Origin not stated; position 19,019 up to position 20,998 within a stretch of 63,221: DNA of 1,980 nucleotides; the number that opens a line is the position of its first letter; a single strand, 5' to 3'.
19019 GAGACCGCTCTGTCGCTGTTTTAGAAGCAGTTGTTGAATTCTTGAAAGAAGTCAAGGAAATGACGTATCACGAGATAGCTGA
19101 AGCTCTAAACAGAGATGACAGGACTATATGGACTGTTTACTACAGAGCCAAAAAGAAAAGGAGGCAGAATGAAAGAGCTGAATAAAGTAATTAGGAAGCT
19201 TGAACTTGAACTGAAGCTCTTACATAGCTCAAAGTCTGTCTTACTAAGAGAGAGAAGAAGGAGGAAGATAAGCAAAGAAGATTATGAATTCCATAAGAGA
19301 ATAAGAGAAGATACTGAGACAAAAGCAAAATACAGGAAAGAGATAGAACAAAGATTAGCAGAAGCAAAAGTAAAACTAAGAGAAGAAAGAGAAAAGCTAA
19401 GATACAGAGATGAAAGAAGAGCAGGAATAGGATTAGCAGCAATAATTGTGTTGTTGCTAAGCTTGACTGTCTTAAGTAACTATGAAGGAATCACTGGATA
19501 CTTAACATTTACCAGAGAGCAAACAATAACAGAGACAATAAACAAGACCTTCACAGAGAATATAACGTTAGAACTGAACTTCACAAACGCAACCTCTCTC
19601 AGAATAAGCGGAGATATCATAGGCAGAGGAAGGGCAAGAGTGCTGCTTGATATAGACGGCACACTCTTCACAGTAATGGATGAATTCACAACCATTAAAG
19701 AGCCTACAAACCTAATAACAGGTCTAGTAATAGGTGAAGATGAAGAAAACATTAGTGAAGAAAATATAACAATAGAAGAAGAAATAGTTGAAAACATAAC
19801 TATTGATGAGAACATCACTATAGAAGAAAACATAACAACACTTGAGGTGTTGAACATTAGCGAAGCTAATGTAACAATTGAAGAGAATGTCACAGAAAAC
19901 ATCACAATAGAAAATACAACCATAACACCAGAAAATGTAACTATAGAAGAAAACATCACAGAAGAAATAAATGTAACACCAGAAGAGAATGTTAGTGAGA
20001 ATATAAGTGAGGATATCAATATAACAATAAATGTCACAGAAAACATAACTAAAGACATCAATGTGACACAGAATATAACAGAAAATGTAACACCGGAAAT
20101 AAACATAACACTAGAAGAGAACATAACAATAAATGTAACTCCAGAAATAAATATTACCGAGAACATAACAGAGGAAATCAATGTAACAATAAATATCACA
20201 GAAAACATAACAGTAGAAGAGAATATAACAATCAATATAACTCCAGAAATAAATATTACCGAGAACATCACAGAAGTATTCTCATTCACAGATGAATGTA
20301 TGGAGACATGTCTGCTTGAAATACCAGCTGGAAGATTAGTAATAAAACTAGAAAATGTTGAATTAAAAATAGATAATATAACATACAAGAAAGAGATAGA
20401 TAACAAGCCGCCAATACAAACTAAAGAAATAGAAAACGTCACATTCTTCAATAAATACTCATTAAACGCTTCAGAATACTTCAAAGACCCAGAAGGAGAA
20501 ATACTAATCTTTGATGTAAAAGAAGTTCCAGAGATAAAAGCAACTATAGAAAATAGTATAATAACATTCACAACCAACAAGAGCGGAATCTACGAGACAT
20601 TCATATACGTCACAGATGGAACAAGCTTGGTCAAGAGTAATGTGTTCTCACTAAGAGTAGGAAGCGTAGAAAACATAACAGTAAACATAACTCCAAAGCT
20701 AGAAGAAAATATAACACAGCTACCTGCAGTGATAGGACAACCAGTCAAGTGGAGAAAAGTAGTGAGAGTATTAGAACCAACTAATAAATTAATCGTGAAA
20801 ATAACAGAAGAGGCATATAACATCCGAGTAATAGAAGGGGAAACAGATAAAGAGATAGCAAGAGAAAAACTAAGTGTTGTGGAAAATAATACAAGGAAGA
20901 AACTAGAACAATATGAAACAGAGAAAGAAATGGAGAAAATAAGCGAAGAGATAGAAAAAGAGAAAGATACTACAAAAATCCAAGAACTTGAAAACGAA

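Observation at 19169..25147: Giant type-II anchored protein with extreme N-x-S/T sequon density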

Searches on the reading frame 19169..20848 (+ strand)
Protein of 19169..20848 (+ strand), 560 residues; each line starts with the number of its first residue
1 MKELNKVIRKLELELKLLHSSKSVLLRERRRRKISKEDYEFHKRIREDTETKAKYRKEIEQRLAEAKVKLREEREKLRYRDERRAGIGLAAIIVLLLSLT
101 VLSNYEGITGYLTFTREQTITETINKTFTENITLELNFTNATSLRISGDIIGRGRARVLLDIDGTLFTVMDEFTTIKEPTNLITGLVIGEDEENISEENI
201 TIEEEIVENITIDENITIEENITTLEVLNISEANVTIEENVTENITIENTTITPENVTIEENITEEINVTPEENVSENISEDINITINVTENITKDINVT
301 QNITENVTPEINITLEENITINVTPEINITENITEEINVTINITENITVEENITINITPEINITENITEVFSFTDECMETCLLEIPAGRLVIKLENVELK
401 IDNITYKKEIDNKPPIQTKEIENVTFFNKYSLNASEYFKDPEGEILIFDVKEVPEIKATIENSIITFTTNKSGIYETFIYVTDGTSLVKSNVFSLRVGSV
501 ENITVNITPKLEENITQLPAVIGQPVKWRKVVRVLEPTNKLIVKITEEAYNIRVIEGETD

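Call 53: predict_structure(alignment_id=A2)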
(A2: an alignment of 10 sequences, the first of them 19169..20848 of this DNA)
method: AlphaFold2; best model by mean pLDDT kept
length: 560 residues; sequences in the alignment: 10
mean_pLDDT: 62.9   pTM: 0.31
mean pLDDT of the five models: 62.9, 62.8, 60.9, 60.8, 59.6
residues with pLDDT >= 90: 118; 70-90: 193; 50-70: 36; < 50: 213
segments of 3 or more residues with pLDDT < 50: 104-115, 177-367, 500-508
pLDDT, mean of each block of 10 residues (from residue 1): 89 89 90 90 87 92 93 83 71 71 46 55 88 84 90 90 90 64 36 30 30 25 25 24 23 25 23 26 24 26 27 26 27 28 29 27 44 88 86 91 83 82 88 92 84 90 90 90 83 80 42 77 78 70 71 69
secondary structure, 60 per line:
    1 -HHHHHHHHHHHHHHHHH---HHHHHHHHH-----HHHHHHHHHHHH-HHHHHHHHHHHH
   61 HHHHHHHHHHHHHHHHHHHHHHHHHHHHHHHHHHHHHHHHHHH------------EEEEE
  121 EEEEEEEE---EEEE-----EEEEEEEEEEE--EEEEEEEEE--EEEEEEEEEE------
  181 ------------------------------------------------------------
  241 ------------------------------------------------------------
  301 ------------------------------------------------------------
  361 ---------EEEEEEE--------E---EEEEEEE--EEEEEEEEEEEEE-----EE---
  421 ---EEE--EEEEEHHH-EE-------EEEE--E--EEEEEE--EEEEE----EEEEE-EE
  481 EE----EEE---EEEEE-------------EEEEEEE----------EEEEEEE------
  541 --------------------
elements in order: H2-18 H22-30 H36-47 H49-103 E116-128 E132-135 E141-151 E154-162 E165-174 E370-376 E389-395 E398-410 E424-426 E429-433 E447-450 E456-461 E464-468 E473-477 E479-482 E487-489 E493-497 E511-517 E528-534

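Call 56: fold_search(model_id=the predicted structure, library=pdb)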
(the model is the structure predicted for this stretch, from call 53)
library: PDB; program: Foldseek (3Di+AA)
matches with E <= 10: 950; with E <= 0.001: 1
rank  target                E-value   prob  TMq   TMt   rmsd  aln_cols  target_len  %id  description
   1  9c3c_A                1.7e-04  1.00  0.15  0.21   9.0       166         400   13  Cryo-EM structure of native dystrophin-glycoprotein complex (DGC) (released 2024-10-23)
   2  2yd6                  1.2e-03  1.00  0.12  0.29  18.4       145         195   11  Crystal structure of the N-terminal Ig1-2 module of Human Receptor Protein Tyrosine Phosphatase Delta (released 2011-04-13)
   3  3pxj_D                1.4e-03  1.00  0.13  0.31  17.6       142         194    8  Tandem Ig repeats of Dlar (released 2011-03-23)
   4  2yd9                  1.8e-03  0.99  0.13  0.24  20.2       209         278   10  Crystal structure of the N-terminal Ig1-3 module of Human Receptor Protein Tyrosine Phosphatase Sigma (released 2011-04-13)
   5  4pbw_F                2.6e-03  1.00  0.13  0.32  18.1       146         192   10  Crystal structure of chicken receptor protein tyrosine phosphatase sigma in complex with TrkC (released 2014-11-12)
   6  2iep_A                2.7e-03  1.00  0.14  0.34   9.5       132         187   11  Crystal structure of immunoglobulin-like domains 1 and 2 of the receptor tyrosine kinase MuSK (released 2006-11-28)
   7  5xwu_A                2.7e-03  0.99  0.14  0.24  18.1       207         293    7  Crystal structure of PTPdelta Ig1-Ig3 in complex with SALM2 LRR-Ig (released 2018-06-06)
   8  2iep_B                3.0e-03  1.00  0.14  0.36   9.8       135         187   10  Crystal structure of immunoglobulin-like domains 1 and 2 of the receptor tyrosine kinase MuSK (released 2006-11-28)
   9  5t4n_B                3.2e-03  1.00  0.15  0.22   9.8       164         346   12  Crystal Structure of Human Protocadherin-15 EC3-5 D414A Variant (released 2017-02-22)
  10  4u7m                  3.6e-03  0.98  0.13  0.22  13.6       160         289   10  LRIG1 extracellular domain: Structure and Function Analysis (released 2015-04-08)
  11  2v5y                  4.0e-03  0.93  0.10  0.10  17.4       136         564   20  Crystal structure of the receptor protein tyrosine phosphatase mu ectodomain (released 2007-09-11)
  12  5t4n_A                4.2e-03  1.00  0.15  0.23  12.4       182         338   12  Crystal Structure of Human Protocadherin-15 EC3-5 D414A Variant (released 2017-02-22)
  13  6e8f_C                4.2e-03  1.00  0.14  0.22  10.1       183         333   14  Crystal Structure of Human Protocadherin-15 EC3-5 CD2-1 (released 2019-07-31)
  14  4m02                  4.5e-03  1.00  0.14  0.40   4.1        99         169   17  Middle fragment(residues 494-663) of the binding region of SraP (released 2014-06-18)
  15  8umz_B                4.5e-03  1.00  0.13  0.30   8.0       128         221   14  Crystal Structure of Engineered Mouse Protocadherin-15 EC4-EC7 Connection (released 2024-11-13)
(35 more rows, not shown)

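Call 71: find_related_loci(query=A2, collection=genome_contigs, flank=10000)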
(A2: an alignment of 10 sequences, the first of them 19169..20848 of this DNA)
Query A2 (560 aa) in genome_contigs; peptide patterns used: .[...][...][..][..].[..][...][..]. (x = any residue, [..] = any of these).
86 stretches matched a pattern; 5 encode a relative of the query (tblastn E <= 1e-3); 5 distinct loci.
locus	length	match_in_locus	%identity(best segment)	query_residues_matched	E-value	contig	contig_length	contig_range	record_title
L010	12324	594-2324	46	1-559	2e-114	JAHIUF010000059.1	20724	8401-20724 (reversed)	MAG: Nanoarchaeota archaeon isolate MM_PC_MetaG.mb.241 MM_PC_MetaG.mb.241_k141_1267697, whole genome shotgun sequence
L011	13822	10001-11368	50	1-408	8e-100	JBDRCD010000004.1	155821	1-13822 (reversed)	MAG: archaeon isolate MEGAHIT-group-1.168 k141_11500811, whole genome shotgun sequence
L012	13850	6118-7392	42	1-554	6e-68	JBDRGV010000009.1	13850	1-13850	MAG: archaeon isolate MEGAHIT-group-1.460 k141_933920, whole genome shotgun sequence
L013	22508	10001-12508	51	1-556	6e-140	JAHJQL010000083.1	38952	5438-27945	MAG: Nanoarchaeota archaeon isolate OS_PC_MetaG.mb.107 OS_PC_MetaG.mb.107_k141_693070, whole genome shotgun sequence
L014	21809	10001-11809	49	1-559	8e-157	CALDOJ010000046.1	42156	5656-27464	MAG TPA_asm: Candidatus Woesearchaeota archaeon isolate ERR2206790_bin.73_CONCOCT_v1.1_MAG genome assembly, contig: ERZ8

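Call 76: search_solved_structures(query=window:19169-20848:+, max_evalue=1)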
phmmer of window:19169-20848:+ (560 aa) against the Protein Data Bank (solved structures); distinct sequences matched with E-value up to 1: 1.
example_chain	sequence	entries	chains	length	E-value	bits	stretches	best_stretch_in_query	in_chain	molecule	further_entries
8gp5_X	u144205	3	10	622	0.0088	17.9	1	225-362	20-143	X18 UFO Env protomer | HIV-1 Env X18 UFO | X18 UFO gp41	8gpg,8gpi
